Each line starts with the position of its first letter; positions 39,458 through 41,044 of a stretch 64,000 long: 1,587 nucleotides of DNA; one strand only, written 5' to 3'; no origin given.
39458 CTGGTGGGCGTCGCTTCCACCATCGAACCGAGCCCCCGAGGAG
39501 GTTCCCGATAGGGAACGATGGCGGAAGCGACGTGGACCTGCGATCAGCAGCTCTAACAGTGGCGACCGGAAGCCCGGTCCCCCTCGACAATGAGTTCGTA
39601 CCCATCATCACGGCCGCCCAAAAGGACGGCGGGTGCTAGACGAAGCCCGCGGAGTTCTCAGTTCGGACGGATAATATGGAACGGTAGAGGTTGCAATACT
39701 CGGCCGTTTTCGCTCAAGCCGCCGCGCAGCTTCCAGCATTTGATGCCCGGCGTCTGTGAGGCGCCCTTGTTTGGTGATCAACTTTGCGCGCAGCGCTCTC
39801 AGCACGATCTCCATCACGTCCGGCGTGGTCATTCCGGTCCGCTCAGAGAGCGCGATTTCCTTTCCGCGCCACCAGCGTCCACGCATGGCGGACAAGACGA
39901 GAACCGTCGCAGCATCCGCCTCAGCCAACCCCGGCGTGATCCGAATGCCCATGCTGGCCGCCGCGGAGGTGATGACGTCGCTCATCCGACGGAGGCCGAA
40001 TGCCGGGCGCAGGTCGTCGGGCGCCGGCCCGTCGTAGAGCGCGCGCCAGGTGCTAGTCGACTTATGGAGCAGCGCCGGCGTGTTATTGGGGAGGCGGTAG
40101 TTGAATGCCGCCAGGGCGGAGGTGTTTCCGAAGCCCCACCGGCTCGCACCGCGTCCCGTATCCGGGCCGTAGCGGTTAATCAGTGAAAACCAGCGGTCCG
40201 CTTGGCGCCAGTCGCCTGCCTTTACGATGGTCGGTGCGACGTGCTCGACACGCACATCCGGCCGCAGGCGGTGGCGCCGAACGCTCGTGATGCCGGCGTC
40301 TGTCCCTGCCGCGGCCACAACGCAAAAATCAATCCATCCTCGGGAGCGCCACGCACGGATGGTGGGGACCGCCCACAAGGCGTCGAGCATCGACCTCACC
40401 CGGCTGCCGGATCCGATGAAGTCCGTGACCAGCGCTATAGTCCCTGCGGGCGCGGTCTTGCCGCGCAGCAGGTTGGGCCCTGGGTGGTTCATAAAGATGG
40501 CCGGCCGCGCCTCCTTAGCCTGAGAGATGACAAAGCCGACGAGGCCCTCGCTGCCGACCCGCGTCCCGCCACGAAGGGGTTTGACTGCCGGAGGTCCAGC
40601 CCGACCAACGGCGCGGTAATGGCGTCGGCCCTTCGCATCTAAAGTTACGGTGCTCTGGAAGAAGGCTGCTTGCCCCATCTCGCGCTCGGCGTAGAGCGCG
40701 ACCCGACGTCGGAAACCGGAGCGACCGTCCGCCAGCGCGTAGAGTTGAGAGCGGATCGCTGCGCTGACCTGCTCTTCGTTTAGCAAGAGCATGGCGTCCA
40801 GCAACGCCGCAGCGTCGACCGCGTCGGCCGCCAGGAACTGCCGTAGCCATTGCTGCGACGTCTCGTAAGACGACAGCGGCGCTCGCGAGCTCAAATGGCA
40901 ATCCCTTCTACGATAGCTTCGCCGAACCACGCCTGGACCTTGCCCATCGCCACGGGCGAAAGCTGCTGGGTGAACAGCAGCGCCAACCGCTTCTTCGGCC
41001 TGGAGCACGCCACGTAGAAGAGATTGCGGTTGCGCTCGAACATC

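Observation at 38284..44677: OLD nuclease - UvrD helicase - PRTase-like/wHTH - retron-type RT in one tight co-directional cluster: a Gabija-like pair apparently joined to a retron-like module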

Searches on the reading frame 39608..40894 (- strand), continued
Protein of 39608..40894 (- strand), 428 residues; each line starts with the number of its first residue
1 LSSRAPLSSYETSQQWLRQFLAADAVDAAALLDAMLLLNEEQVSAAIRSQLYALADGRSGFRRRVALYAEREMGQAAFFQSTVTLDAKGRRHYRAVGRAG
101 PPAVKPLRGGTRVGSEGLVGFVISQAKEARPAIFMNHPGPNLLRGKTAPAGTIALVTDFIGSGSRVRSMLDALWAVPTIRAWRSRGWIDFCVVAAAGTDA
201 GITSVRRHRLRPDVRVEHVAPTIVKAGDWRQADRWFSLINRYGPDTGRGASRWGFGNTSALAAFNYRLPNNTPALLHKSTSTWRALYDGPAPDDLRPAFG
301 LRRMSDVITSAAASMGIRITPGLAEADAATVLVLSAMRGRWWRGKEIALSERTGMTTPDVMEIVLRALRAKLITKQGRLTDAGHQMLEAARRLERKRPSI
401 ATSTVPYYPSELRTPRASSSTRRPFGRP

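Call 82: find_encoding_contigs(protein=P0032, flank=8000, max_places=1)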
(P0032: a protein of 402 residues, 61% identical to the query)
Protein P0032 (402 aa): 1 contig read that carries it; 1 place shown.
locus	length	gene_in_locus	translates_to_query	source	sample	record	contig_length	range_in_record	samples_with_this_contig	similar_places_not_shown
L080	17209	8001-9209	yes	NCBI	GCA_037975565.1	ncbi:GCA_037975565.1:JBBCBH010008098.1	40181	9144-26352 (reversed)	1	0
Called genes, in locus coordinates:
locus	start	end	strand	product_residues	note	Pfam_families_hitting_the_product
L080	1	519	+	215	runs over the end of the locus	PF01545:Cation_efflux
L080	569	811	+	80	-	PF16916:ZT_dimer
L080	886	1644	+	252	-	PF00106:adh_short, PF01370:Epimerase (faint), PF13561:adh_short_C2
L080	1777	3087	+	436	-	PF00078:RVT_1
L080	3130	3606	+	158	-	-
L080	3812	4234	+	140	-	PF11776:RcnB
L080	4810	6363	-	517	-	-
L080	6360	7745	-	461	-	PF13676:TIR_2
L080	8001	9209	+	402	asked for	PF24390:PRTase-CE, PF24409:wHTH-PRTase_assc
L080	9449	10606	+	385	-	PF00078:RVT_1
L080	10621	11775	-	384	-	PF08808:RES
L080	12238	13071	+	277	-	-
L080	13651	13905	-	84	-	PF02604:PhdYeFM_antitox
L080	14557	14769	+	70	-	-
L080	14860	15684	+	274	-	-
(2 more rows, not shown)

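Call 87: search_protein_families(library=padloc, proteins=[L062:15540-17312:-, L062:14027-15547:-, L062:12665-13870:-, L076:4276-6282:+, L076:6279-7994:+, L032:3137-5086:-, L032:1220-3130:-], max_evalue=1e-10)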
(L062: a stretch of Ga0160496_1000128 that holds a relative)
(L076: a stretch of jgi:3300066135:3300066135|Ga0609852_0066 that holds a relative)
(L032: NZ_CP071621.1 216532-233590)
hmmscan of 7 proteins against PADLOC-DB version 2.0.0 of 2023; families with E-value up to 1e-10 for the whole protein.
L062:15540-17312:- (590 aa): 9 families
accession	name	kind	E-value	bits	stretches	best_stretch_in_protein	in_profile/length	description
PDLC04168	GajA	-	1.3e-69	233.4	1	14-558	4-547/570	-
PDLC04169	GajA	-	3.6e-24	83.9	1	260-577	109-429/434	-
PDLC04170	GajA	-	9.8e-19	65.4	1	16-428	5-434/565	-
PDLC02980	AriA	-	6.2e-18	63.8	1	218-325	220-300/304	-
PDLC00086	GajA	-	3.7e-15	53.8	0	251-474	268-506/600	AAA ATPase domain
PDLC04611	PDC-M38A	-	5.5e-13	47.2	0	17-66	5-54/383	-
PDLC04608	PDC-M38A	-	6.7e-13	47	0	256-330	241-318/367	-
PDLC02979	AriA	-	3.4e-12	44.8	0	205-324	265-369/373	-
PDLC02336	AbiLi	-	1.2e-11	42.8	0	256-333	220-298/340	AbiLi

L062:14027-15547:- (506 aa): 20 families
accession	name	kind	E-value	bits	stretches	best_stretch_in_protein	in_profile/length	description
PDLC04173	GajB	-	1.4e-57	193.7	1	15-497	10-464/471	-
PDLC04171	GajB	-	2.4e-24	84.1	1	15-243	12-233/392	-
PDLC04172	GajB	-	9.9e-22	75.6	1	18-228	9-213/505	-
PDLC03802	RTasHel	-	3.5e-19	67.1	0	110-177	171-238/675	DRT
PDLC00117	GajB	-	4.8e-18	63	0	111-173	198-261/604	UrvD helicase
PDLC00104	GajB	-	9.7e-17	58.9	0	107-176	141-209/574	UrvD helicase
PDLC00119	GajB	-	2e-16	58.1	0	116-177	203-264/565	UrvD helicase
PDLC00112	GajB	-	6.6e-15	52.7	0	123-189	203-267/581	UrvD helicase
PDLC00129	GajB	-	2e-14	51.1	0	109-178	202-273/594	UrvD helicase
PDLC00103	GajB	-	5.4e-14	50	0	447-498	524-579/612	UrvD helicase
PDLC00127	GajB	-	5.9e-14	49.5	0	114-183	184-257/594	UrvD helicase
PDLC00136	GajB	-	2.2e-13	47.9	0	120-232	195-296/570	UrvD helicase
PDLC00107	GajB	-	2.7e-13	47.4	0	106-176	190-260/587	UrvD helicase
PDLC00138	GajB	-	3.7e-13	47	0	116-178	205-268/581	UrvD helicase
PDLC00106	GajB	-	4.6e-13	46.5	0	114-176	188-250/577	UrvD helicase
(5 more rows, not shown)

L062:12665-13870:- (401 aa): 0 families

L076:4276-6282:+ (668 aa): 60 families (the best 25 are shown)
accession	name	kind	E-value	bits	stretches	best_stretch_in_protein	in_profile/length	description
PDLC00063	GajA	-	9.2e-171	567.8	1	1-666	1-662/679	AAA ATPase domain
PDLC00093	GajA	-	4.7e-163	542.6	1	1-666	1-721/736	AAA ATPase domain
PDLC00095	GajA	-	2.2e-144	480.8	2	191-665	220-731/752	AAA ATPase domain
PDLC00065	GajA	-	6.2e-130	433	1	1-666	1-666/670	AAA ATPase domain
PDLC00079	GajA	-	5.6e-108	360.6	1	1-665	1-701/702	AAA ATPase domain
PDLC00068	GajA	-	6.7e-108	359.9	2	195-538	2-345/545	AAA ATPase domain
PDLC00088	GajA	-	1.2e-87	293.1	1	324-665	1-371/372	AAA ATPase domain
PDLC00082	GajA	-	3.5e-61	205.5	2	294-554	328-564/694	AAA ATPase domain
PDLC00076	GajA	-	1.1e-51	174.1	1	1-598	1-574/700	AAA ATPase domain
PDLC02979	AriA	-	5.6e-46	156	2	194-404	192-373/373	-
PDLC00096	GajA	-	2.5e-43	146.7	1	323-528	262-457/630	AAA ATPase domain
PDLC00069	GajA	-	5e-43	145.5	1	2-512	2-483/687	AAA ATPase domain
PDLC00071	GajA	-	3.9e-39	132.9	1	324-533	248-443/588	AAA ATPase domain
PDLC00070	GajA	-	4.8e-39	132.4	1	326-542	264-452/596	AAA ATPase domain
PDLC00077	GajA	-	1.1e-36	124.7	1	321-529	300-501/616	AAA ATPase domain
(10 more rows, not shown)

L076:6279-7994:+ (571 aa): 28 families (the best 25 are shown)
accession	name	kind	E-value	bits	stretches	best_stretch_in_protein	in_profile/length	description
PDLC00135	GajB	-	8.7e-142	472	2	2-329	7-334/603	UrvD helicase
PDLC00113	GajB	-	1.4e-120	401.6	1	3-567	15-573/579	UrvD helicase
PDLC00143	GajB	-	1.4e-113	378.7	1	2-560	10-618/632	UrvD helicase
PDLC00111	GajB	-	1.6e-106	355.4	1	2-559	10-611/625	UrvD helicase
PDLC00128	GajB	-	4.6e-79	264.9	3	5-99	17-111/685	UrvD helicase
PDLC00125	GajB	-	3.3e-66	222.4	3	129-286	186-340/669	UrvD helicase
PDLC00137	GajB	-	1.2e-56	190.9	2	5-97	16-108/679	UrvD helicase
PDLC00115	GajB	-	2.3e-53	179.7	2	138-328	41-235/537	UrvD helicase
PDLC00119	GajB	-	6.1e-46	155.5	2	141-270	189-313/565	UrvD helicase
PDLC00109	GajB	-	3e-34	116.4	1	137-261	142-259/647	UrvD helicase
PDLC00117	GajB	-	4.5e-25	86.2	0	141-281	189-326/604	UrvD helicase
PDLC00127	GajB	-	4.1e-23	79.7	0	5-91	10-96/594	UrvD helicase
PDLC03802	RTasHel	-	1.5e-21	74.9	1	15-216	18-234/675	DRT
PDLC00130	GajB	-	1.8e-19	67.4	0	149-271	184-304/589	UrvD helicase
PDLC00122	GajB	-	6.2e-16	56.4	1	6-215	7-204/502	UrvD helicase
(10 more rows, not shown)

L032:3137-5086:- (649 aa): 80 families (the best 25 are shown)
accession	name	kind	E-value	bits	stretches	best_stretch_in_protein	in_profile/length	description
PDLC00099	GajA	-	5.9e-213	707.3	1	5-644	1-621/626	AAA ATPase domain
PDLC00080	GajA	-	4.1e-164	545.7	1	5-642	1-620/622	AAA ATPase domain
PDLC00096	GajA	-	1.4e-129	431.7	1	5-646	1-619/630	AAA ATPase domain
PDLC00091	GajA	-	1.9e-87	292.6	2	271-539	269-533/627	AAA ATPase domain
PDLC00071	GajA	-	1.2e-79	266.7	1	5-466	1-437/588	AAA ATPase domain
PDLC00070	GajA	-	2.7e-69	232.3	1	5-444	1-440/596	AAA ATPase domain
PDLC00083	GajA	-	4.1e-67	225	1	5-556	1-561/639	AAA ATPase domain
PDLC00073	GajA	-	1.6e-65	220.2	1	5-439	1-445/589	AAA ATPase domain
PDLC00069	GajA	-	3.2e-64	215.5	2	129-535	155-570/687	AAA ATPase domain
PDLC00072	GajA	-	7.4e-58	194.5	2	145-441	199-488/709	AAA ATPase domain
PDLC00064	GajA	-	2.1e-55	186.6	1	256-537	84-367/464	AAA ATPase domain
PDLC00077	GajA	-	6.5e-50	168.3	1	149-440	193-484/616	AAA ATPase domain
PDLC00092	GajA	-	1e-49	167.6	1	152-444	174-459/604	AAA ATPase domain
PDLC00101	GajA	-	3.6e-47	159.5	1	5-444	1-425/632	AAA ATPase domain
PDLC00065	GajA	-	1.5e-43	147.5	1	268-443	301-495/670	AAA ATPase domain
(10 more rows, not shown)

L032:1220-3130:- (636 aa): 23 families
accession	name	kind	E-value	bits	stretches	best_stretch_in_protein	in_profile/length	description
PDLC00147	GajB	-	1.3e-227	755.7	1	1-635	3-636/637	UrvD helicase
PDLC00131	GajB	-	3e-94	315.2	1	38-634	39-646/647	UrvD helicase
PDLC00105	GajB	-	9e-93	310.1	1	3-632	10-645/649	UrvD helicase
PDLC00139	GajB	-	1.4e-81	272.7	1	26-632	24-640/644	UrvD helicase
PDLC00146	GajB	-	3.8e-76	255.3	2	176-634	201-662/663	UrvD helicase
PDLC00126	GajB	-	8.4e-66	221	2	36-303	33-305/606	UrvD helicase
PDLC00124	GajB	-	1.6e-44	150.5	3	38-138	35-135/738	UrvD helicase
PDLC00129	GajB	-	2.9e-44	149.7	1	41-270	31-268/594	UrvD helicase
PDLC00138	GajB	-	1.3e-38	131.1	1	40-270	22-263/581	UrvD helicase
PDLC00142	GajB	-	4.9e-26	89.2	1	40-269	21-256/583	UrvD helicase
PDLC00112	GajB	-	2.4e-25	87.2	1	40-307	23-295/581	UrvD helicase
PDLC00127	GajB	-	3e-25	86.8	1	37-275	22-251/594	UrvD helicase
PDLC00136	GajB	-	8.9e-24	82.3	1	40-308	22-290/570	UrvD helicase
PDLC00117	GajB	-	6.4e-23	79.1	1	37-273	29-264/604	UrvD helicase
PDLC00106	GajB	-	1e-16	58.6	1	40-271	21-248/577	UrvD helicase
PDLC00113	GajB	-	1.2e-11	41.9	0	213-271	161-221/579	UrvD helicase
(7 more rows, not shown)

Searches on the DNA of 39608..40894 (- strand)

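Call 67: search_dna_similar(query=L033:7791-10447:+, collection=ecoli_genomes, mode=near, max_rows=15, rows=spread)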
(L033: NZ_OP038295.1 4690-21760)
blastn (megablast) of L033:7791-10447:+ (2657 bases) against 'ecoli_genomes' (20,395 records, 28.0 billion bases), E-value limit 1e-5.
Records with a match: 1; places in all: 1; records where one place covers at least 80% of the query: 1.
Genomes with a match: 1 of 5426; with a place that covers at least 80% of the query: 1. Places per genome that has any: lowest 1, median 1, highest 1. On chromosomes: 1 places; on plasmids: 0.
Best place of each record, by identity: >=99% 1.
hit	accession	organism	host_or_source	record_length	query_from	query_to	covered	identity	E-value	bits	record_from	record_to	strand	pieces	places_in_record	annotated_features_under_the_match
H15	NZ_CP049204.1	Escherichia coli strain PapM-32-1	Papio papio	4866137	1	2657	100%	99.4%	0e+0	4819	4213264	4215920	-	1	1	phosphoribosyltransferase-like protein | reverse transcriptase family protein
